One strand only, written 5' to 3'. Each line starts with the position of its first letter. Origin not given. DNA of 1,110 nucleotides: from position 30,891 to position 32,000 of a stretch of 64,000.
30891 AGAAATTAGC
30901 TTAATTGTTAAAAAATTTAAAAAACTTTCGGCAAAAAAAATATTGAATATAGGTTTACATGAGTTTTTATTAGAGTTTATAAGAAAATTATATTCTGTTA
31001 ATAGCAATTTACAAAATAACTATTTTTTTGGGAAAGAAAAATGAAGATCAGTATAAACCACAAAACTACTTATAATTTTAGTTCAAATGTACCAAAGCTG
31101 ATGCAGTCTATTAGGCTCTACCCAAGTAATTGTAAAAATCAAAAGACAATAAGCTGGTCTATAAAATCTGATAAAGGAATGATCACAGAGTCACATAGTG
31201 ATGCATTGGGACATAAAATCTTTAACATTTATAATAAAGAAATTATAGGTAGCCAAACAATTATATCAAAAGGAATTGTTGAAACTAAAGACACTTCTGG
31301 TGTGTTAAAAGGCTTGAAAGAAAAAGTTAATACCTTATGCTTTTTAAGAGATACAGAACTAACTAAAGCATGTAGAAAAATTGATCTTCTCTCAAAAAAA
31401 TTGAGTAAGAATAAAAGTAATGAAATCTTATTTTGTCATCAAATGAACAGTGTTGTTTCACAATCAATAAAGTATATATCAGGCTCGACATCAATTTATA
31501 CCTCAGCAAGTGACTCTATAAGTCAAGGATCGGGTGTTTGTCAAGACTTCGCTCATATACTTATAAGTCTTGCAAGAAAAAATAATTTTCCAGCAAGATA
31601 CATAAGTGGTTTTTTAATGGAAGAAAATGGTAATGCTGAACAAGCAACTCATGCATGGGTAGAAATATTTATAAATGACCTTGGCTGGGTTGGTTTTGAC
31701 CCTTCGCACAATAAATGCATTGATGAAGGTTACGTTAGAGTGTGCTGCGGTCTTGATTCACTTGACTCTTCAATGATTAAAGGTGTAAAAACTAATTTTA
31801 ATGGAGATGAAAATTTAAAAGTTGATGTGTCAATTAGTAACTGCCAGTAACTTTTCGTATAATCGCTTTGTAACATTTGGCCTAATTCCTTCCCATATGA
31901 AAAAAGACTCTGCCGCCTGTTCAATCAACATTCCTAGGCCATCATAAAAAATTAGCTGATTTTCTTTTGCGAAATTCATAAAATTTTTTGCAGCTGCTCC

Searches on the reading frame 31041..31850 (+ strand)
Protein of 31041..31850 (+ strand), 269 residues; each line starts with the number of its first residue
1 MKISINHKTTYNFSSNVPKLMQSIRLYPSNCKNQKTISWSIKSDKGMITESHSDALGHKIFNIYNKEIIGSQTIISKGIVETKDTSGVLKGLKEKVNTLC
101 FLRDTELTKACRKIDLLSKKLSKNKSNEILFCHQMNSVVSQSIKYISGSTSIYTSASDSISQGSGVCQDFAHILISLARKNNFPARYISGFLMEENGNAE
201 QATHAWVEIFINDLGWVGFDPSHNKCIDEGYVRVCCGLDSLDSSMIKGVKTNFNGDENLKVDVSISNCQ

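Call 45: search_protein_families(library=ncbifam, max_evalue=1e-10, proteins=[window:31041-31850:+])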
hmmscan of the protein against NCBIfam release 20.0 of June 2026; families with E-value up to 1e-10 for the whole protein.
window:31041-31850:+ (269 aa): 0 families

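Call 71: search_protein_families(library=pfam, proteins=[window:31041-31850:+], max_evalue=0.001)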
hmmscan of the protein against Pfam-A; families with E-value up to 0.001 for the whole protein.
window:31041-31850:+ (269 aa): 3 families
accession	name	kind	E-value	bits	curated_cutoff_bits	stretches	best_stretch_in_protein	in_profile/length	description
PF01841.26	Transglut_core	-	9.6e-21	74.5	23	1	118-221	4-108/108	Transglutaminase-like superfamily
PF08379.15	Bact_transglu_N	-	1e-09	39.4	27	1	4-80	2-79/80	Bacterial transglutaminase-like N-terminal region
PF04473.18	DUF553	-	4.4e-05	23.4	20.5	1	130-217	17-110/140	Transglutaminase-like domain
